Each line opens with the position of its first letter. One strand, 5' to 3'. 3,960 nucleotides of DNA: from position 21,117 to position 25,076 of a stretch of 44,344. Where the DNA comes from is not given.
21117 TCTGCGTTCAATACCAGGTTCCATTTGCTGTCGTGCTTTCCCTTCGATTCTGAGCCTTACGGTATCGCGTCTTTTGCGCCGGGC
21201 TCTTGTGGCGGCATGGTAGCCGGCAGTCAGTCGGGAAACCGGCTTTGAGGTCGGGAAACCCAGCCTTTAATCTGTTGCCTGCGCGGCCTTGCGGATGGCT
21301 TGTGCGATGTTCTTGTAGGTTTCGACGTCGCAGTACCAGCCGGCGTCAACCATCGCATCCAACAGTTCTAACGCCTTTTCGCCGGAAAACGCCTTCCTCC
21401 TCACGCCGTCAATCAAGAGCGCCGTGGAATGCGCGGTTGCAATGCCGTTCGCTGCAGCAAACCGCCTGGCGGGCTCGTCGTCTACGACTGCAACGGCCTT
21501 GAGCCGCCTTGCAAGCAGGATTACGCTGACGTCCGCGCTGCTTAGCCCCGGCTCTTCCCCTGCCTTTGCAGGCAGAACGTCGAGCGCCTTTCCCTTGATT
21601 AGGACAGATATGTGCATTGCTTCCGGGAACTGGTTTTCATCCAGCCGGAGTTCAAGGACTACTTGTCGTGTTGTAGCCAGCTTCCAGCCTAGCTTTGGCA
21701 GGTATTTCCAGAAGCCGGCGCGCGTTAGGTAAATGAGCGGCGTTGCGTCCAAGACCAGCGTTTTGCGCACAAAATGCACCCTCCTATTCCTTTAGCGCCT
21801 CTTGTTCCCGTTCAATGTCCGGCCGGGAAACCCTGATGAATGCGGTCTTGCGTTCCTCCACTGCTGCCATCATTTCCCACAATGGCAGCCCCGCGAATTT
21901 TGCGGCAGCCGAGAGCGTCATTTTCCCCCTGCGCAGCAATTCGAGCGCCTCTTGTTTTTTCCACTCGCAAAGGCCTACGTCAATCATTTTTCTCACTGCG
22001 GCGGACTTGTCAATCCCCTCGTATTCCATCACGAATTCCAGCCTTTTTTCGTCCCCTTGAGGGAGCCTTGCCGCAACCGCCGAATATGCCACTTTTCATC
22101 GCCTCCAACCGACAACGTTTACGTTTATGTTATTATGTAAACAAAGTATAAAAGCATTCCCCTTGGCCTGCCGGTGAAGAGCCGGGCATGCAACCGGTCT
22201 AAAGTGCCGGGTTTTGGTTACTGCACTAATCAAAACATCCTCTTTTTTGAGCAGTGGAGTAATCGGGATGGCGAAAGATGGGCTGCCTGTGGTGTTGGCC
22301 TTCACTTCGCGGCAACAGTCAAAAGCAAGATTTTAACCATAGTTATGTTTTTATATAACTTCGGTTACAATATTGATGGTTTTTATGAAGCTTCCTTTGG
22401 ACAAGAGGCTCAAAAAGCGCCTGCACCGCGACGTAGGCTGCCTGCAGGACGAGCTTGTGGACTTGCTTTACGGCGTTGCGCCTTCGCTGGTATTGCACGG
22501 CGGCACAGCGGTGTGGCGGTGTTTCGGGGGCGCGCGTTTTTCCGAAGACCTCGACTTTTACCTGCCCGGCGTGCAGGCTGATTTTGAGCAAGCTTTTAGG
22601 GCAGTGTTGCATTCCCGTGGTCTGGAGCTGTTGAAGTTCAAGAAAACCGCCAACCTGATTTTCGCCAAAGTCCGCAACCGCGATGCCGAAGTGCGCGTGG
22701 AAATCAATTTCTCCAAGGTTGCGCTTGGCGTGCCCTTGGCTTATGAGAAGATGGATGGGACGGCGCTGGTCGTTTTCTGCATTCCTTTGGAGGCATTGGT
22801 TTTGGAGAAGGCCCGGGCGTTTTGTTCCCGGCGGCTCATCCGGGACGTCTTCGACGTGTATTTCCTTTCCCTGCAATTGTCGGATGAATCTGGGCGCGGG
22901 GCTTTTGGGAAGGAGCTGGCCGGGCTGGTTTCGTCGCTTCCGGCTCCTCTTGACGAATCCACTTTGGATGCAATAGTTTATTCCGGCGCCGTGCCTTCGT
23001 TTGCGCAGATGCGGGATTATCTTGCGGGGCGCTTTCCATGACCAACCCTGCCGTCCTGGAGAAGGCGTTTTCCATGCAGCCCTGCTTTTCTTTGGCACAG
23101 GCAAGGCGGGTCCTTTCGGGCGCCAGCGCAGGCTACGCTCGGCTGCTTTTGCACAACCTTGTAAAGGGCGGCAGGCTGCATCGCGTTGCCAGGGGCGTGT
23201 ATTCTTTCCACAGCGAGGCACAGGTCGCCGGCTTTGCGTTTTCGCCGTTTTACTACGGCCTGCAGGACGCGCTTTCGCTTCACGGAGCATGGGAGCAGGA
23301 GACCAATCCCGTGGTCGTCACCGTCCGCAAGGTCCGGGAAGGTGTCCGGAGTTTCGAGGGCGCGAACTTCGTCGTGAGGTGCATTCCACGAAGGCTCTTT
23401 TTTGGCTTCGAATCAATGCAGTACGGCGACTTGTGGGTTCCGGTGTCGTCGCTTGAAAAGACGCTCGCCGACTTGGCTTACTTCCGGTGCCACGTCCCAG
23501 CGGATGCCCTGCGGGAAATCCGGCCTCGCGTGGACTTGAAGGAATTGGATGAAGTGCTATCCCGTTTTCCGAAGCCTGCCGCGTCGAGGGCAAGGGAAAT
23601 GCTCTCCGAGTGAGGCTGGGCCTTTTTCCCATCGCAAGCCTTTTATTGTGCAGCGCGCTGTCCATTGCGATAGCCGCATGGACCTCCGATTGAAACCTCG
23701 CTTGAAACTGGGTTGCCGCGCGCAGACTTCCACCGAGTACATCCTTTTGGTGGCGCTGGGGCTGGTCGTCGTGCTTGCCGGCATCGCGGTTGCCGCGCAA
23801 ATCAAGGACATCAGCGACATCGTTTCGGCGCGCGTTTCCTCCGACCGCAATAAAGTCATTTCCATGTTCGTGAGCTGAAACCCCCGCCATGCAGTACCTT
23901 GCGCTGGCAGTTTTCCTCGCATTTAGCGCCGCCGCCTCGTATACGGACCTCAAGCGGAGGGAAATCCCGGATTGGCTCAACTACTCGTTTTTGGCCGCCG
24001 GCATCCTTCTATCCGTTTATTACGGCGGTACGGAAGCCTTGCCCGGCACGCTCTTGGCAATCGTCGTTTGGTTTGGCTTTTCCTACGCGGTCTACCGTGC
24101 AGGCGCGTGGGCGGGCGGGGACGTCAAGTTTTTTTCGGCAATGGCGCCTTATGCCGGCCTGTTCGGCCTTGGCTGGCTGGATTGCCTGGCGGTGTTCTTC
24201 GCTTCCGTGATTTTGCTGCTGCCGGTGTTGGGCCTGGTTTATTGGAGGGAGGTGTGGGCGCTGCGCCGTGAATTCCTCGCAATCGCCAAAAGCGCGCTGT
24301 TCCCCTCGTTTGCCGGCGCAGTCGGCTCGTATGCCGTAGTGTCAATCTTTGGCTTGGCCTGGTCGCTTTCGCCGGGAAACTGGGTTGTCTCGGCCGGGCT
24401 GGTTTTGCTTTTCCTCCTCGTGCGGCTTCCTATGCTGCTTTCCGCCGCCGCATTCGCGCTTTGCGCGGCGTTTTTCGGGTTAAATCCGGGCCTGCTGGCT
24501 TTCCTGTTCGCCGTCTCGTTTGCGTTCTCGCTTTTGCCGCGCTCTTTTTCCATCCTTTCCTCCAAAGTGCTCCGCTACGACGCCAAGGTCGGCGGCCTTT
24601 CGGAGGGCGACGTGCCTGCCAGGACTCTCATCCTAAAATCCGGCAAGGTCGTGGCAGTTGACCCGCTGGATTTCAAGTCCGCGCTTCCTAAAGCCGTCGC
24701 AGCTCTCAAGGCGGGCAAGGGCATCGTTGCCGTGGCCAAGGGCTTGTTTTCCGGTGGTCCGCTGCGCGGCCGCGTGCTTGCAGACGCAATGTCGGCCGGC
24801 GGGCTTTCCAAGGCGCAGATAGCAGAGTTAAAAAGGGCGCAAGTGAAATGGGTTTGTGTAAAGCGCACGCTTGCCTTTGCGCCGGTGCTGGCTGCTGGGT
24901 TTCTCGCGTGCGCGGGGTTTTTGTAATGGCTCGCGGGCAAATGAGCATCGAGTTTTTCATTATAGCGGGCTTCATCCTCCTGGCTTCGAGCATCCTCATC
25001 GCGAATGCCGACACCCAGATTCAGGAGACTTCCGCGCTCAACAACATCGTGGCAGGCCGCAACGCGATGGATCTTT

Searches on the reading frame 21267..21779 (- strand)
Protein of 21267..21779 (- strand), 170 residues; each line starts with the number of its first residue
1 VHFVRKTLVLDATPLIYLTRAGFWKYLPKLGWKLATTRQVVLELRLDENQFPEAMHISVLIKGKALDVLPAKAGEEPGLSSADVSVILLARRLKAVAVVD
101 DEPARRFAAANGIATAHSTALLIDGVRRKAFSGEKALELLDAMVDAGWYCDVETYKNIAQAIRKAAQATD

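Call 78: search_protein_families(library=pfam, proteins=[window:21267-21779:-], max_evalue=0.001)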
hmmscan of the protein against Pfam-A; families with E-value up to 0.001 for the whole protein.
window:21267-21779:- (170 aa): 1 family
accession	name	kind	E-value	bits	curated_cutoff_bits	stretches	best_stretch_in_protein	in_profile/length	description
PF17146.10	PIN_6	-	0.00071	20.4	27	0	8-90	1-84/87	PIN domain of ribonuclease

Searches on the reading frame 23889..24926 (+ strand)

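Call 78: search_protein_families(library=pfam, proteins=[window:23889-24926:+], max_evalue=0.001)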
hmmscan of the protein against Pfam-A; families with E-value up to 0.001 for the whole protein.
window:23889-24926:+ (345 aa): 2 families
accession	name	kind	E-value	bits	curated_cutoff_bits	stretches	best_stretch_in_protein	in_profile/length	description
PF01478.23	Peptidase_A24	-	1.4e-13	51.6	26.5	1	8-111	2-100/104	Type IV leader peptidase family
PF06819.16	Arc_PepC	-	4.1e-05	24.2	23.4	1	207-316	3-97/110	Archaeal Peptidase A24 C-terminal Domain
